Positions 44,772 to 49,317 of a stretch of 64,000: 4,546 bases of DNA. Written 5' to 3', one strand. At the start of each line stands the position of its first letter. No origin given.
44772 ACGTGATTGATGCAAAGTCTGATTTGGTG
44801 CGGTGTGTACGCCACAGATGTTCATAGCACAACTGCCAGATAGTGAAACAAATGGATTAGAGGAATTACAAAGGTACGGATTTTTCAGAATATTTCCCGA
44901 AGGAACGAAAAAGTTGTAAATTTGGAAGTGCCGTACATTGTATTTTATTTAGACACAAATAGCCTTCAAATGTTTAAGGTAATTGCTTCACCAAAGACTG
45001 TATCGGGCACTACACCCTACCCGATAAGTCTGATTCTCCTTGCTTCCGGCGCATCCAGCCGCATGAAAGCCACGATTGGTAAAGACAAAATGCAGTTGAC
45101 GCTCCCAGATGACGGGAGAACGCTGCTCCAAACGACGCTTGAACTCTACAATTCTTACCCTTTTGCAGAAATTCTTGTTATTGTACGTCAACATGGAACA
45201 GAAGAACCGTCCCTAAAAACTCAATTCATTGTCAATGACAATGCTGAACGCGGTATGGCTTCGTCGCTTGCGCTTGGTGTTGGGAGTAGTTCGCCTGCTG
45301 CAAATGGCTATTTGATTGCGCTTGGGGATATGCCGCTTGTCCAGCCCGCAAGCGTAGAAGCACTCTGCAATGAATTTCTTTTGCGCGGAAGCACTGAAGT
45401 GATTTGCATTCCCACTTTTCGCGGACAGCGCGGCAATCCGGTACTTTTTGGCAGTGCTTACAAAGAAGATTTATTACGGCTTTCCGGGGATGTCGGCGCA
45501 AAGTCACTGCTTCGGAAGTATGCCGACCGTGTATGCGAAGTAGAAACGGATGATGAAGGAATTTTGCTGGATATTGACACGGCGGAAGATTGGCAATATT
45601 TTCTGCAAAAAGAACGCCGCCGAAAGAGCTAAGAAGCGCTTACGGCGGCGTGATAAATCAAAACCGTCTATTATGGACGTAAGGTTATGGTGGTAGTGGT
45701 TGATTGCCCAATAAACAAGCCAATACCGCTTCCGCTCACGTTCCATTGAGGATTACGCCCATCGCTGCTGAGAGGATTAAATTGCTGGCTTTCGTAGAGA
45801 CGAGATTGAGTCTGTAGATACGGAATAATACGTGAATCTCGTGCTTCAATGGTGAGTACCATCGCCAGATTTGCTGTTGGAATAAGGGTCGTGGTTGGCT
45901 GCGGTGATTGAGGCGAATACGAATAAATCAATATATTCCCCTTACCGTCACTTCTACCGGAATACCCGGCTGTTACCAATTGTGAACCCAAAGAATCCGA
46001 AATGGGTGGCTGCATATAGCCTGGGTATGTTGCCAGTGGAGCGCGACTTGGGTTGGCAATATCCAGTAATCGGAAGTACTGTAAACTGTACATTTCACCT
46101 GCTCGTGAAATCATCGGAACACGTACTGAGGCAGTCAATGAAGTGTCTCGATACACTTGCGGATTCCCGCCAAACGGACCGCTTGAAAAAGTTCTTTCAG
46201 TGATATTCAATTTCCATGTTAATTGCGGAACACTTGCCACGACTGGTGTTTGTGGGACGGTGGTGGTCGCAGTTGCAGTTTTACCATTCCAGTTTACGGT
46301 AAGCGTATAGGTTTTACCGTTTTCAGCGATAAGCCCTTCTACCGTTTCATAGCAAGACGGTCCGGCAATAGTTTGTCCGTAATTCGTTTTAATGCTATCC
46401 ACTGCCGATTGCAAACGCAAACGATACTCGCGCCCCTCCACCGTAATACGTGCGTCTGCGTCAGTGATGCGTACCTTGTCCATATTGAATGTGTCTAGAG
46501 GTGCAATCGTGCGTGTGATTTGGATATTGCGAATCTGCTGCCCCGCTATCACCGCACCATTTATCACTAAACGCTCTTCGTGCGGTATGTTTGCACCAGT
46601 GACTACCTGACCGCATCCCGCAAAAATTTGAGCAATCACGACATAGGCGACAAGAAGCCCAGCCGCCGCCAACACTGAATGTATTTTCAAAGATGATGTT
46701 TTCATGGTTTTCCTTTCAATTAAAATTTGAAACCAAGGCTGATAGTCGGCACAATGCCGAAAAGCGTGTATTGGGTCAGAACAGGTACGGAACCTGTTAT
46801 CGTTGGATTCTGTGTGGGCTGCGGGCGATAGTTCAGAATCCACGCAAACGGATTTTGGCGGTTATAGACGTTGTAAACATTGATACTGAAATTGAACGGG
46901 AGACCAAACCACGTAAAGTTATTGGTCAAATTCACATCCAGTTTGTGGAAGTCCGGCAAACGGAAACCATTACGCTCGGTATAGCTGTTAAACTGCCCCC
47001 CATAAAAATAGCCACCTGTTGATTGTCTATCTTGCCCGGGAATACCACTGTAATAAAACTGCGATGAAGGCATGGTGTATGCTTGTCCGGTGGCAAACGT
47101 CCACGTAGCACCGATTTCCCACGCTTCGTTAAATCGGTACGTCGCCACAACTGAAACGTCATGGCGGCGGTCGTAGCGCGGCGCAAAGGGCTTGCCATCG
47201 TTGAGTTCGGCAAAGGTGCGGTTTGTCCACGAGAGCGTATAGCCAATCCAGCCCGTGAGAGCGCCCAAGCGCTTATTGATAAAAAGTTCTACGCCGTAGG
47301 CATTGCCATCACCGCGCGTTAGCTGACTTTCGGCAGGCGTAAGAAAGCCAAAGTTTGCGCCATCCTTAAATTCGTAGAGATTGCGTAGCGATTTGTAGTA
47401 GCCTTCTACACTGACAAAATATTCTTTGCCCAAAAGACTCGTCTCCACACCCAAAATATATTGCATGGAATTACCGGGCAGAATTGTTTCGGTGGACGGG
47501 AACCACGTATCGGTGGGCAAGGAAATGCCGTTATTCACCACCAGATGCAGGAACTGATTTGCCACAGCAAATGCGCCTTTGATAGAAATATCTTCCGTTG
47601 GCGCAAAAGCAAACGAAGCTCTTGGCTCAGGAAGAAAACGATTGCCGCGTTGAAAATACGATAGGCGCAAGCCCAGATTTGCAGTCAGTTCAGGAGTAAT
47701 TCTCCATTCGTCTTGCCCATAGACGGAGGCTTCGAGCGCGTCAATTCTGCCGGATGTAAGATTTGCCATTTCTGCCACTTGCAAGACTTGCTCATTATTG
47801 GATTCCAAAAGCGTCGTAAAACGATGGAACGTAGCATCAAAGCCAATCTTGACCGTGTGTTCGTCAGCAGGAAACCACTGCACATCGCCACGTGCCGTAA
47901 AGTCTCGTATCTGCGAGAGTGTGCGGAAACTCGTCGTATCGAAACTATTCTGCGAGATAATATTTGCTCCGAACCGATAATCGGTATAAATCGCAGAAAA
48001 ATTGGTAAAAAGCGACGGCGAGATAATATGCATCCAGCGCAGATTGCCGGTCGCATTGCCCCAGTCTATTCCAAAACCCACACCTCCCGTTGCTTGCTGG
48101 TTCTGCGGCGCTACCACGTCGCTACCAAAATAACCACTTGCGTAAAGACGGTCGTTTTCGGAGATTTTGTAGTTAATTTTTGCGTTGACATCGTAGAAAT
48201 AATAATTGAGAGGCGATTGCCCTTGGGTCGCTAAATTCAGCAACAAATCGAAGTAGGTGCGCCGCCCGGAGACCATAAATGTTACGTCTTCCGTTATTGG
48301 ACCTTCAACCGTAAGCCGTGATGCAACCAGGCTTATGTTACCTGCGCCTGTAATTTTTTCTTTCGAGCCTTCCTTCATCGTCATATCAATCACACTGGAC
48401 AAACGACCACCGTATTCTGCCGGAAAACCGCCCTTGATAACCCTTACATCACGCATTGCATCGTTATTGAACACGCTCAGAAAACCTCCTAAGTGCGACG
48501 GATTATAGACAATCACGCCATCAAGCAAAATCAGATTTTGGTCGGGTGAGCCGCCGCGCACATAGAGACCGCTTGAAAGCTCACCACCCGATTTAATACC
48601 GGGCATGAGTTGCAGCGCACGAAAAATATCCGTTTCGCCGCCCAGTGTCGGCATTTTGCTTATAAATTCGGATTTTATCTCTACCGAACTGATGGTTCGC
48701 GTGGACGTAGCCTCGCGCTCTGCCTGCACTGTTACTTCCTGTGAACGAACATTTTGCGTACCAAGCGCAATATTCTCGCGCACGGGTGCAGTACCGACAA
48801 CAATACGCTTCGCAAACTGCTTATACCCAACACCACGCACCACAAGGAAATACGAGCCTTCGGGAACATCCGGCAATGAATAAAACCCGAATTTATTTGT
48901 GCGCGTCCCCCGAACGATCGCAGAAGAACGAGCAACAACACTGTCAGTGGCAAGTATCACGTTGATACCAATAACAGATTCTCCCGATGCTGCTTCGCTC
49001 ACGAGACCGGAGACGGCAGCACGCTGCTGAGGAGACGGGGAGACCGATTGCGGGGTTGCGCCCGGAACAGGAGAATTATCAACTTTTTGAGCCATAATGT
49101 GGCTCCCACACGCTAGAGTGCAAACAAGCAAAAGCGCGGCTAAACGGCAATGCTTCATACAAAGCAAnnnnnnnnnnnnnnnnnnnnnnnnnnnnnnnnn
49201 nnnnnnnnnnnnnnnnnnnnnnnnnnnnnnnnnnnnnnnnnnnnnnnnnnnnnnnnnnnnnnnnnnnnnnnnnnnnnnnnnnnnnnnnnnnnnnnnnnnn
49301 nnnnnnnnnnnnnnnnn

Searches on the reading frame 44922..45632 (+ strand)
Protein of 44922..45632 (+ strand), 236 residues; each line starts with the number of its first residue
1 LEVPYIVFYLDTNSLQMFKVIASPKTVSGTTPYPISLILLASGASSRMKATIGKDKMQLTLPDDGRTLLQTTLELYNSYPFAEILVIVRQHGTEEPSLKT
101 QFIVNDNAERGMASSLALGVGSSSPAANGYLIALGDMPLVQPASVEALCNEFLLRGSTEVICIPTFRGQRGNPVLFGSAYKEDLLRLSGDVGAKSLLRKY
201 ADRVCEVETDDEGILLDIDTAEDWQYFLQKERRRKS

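Call 51: search_protein_families(library=pfam, proteins=[window:44922-45632:+], max_evalue=0.00001)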
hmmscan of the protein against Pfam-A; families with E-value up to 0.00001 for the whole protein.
window:44922-45632:+ (236 aa): 1 family
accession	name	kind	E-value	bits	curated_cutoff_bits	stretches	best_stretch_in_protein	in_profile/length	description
PF12804.13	NTP_transf_3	-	5.4e-31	108.4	27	1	38-202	2-158/160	MobA-like NTP transferase domain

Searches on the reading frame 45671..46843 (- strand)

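Call 51: search_protein_families(library=pfam, proteins=[window:45671-46843:-], max_evalue=0.00001)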
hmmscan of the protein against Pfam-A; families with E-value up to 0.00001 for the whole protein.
window:45671-46843:- (390 aa): 1 family
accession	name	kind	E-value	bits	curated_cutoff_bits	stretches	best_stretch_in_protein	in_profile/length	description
PF14054.11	DUF4249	-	4.7e-14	53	28.5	1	88-216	12-123/269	Domain of unknown function (DUF4249)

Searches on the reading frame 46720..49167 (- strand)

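Call 51: search_protein_families(library=pfam, proteins=[window:46720-49167:-], max_evalue=0.00001)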
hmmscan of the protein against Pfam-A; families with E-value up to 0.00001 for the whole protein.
window:46720-49167:- (815 aa): 5 families
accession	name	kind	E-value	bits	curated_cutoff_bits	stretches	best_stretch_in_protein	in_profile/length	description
PF00593.30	TonB_dep_Rec_b-barrel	-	1.5e-14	55.1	27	1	310-767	9-436/436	TonB dependent receptor-like, beta-barrel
PF25183.1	OMP_b-brl_4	-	4.9e-13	48.8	30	1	475-506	363-394/838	Outer membrane beta barrel domain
PF07715.20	Plug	-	2.4e-10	41.3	23.9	1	177-255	21-102/107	TonB-dependent Receptor Plug Domain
PF13620.12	CarboxypepD_reg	-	3.4e-09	37.4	32.3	1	52-134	2-80/82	Carboxypeptidase regulatory-like domain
PF13715.12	CarbopepD_reg_2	-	3.5e-09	37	32.2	1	52-147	1-88/88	CarboxypepD_reg-like domain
